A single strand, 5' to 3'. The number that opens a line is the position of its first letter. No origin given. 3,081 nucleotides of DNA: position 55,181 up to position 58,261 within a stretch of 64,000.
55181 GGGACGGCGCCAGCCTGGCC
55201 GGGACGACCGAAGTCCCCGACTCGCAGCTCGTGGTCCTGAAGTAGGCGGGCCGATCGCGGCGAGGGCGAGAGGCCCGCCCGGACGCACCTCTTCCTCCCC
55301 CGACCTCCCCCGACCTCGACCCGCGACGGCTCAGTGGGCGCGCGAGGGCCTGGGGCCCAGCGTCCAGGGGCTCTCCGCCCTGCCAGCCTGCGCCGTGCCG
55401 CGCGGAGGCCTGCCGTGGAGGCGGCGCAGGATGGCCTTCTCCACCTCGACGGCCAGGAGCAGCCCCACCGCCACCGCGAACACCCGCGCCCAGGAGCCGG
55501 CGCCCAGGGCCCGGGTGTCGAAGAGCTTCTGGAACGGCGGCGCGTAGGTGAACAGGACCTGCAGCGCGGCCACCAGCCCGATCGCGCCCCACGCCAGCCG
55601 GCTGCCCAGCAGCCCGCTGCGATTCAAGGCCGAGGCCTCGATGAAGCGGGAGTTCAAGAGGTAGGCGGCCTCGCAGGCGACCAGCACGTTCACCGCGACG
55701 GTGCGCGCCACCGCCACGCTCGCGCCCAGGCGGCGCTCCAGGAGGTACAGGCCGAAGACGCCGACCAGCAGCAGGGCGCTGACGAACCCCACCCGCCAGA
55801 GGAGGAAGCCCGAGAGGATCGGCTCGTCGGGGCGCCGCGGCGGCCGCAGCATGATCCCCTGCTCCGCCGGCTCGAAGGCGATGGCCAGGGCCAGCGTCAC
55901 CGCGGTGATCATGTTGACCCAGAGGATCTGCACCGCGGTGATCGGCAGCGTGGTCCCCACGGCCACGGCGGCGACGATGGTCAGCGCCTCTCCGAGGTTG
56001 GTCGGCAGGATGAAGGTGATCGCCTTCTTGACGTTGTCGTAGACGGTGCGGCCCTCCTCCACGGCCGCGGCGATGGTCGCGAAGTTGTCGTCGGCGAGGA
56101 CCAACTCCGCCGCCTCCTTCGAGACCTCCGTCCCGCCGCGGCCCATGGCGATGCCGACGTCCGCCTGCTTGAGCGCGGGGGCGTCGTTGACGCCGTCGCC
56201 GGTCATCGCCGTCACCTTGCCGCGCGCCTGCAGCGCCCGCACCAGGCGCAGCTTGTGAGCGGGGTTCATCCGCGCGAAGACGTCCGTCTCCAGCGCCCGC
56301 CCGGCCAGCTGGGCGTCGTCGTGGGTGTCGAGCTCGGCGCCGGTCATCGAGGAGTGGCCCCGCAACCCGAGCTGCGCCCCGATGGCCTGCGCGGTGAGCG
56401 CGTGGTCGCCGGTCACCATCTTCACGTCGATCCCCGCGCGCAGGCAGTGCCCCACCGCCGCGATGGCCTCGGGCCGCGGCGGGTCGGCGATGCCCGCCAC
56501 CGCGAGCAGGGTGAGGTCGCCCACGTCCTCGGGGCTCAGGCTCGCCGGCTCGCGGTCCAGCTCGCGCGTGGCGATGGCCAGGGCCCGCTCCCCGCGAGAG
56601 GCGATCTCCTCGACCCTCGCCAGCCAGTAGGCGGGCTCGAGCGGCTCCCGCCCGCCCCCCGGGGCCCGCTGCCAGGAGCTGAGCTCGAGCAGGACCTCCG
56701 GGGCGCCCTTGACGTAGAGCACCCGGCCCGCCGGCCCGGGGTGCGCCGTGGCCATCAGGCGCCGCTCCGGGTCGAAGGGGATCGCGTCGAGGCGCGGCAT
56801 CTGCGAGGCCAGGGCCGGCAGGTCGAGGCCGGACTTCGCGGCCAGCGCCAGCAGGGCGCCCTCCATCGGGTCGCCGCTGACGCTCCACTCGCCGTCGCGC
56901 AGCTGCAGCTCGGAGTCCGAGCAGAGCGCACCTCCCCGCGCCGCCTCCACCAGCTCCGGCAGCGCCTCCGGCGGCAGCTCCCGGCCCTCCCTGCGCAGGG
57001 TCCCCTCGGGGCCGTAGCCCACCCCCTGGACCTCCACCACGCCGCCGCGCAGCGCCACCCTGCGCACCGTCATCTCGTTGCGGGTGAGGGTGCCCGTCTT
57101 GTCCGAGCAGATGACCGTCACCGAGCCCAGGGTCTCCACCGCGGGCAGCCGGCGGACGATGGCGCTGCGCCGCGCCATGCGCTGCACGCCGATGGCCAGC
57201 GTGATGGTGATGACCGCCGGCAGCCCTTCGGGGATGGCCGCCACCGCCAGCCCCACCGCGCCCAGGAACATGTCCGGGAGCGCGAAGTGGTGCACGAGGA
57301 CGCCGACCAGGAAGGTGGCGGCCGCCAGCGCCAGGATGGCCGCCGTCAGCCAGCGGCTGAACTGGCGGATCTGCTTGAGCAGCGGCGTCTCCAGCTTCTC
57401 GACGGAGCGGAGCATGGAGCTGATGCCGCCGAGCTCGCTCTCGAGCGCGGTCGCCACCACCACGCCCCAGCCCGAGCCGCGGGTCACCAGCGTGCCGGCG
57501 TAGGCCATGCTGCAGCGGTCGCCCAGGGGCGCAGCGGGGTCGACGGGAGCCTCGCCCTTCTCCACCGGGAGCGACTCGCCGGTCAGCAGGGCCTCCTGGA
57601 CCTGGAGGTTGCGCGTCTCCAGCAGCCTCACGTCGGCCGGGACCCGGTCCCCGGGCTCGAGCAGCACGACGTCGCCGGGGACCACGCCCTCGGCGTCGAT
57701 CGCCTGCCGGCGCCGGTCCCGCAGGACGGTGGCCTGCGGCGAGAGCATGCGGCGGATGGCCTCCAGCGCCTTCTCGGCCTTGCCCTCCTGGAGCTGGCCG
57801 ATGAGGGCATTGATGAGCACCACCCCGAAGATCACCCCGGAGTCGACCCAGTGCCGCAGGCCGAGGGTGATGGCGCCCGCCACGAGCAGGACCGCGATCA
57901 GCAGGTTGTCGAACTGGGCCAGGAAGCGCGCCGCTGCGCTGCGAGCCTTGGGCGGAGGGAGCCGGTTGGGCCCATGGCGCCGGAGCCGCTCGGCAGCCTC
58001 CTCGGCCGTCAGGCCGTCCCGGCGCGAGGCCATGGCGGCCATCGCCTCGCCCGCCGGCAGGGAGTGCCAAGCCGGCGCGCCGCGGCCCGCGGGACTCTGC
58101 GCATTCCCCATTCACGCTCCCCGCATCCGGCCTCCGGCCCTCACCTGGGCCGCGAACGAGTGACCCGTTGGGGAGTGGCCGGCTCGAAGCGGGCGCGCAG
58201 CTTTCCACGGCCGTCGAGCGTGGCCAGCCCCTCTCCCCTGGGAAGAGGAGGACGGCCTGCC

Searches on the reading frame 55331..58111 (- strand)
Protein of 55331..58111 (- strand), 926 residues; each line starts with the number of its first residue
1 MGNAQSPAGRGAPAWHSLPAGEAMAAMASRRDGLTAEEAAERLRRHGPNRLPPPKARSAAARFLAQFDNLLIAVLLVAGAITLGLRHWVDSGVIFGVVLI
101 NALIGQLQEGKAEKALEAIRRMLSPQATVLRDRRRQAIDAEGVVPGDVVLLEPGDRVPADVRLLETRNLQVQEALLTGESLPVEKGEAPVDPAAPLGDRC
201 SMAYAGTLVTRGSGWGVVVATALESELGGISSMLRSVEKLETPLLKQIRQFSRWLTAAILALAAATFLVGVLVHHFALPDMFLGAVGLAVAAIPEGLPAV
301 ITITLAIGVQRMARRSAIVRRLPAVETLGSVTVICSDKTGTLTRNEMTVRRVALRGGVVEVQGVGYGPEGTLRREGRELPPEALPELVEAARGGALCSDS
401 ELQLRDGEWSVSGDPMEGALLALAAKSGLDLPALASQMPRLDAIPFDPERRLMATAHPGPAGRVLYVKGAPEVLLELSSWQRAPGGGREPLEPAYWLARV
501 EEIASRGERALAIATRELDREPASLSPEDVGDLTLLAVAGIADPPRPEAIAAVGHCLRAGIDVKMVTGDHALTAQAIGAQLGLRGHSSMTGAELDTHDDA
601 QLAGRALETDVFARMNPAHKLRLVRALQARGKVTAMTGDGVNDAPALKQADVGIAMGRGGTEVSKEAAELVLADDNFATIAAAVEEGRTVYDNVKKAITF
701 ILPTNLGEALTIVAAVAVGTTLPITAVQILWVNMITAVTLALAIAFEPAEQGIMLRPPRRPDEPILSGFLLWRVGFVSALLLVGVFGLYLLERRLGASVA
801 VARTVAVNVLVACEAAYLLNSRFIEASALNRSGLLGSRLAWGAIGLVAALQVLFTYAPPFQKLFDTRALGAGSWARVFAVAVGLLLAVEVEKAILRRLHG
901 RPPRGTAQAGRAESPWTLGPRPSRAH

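Call 31: search_protein_families(library=pfam, proteins=[window:55331-58111:-], max_evalue=0.001)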
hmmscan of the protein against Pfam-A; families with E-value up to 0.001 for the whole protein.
window:55331-58111:- (926 aa): 7 families
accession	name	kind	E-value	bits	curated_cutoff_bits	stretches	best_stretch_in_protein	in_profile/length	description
PF00122.25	E1-E2_ATPase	-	1.4e-52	178.3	28.1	1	122-315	2-181/181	E1-E2 ATPase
PF00689.26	Cation_ATPase_C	-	1.2e-44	152.7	27.3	1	722-894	2-175/175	Cation transporting ATPase, C-terminus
PF00702.32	Hydrolase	-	7.7e-19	69.3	26.4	1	504-651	54-191/191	haloacid dehalogenase-like hydrolase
PF00690.31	Cation_ATPase_N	-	2.5e-18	65.9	20.4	1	15-81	1-68/69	Cation transporter/ATPase, N-terminus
PF13246.12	Cation_ATPase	-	1.4e-16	60.7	21.7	1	395-478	1-88/91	Cation transport ATPase (P-type)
PF12710.13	HAD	-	1.3e-07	32.7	27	1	477-648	21-189/189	haloacid dehalogenase-like hydrolase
PF08282.18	Hydrolase_3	-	5.2e-05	23.5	20.9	1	623-681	195-252/255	haloacid dehalogenase-like hydrolase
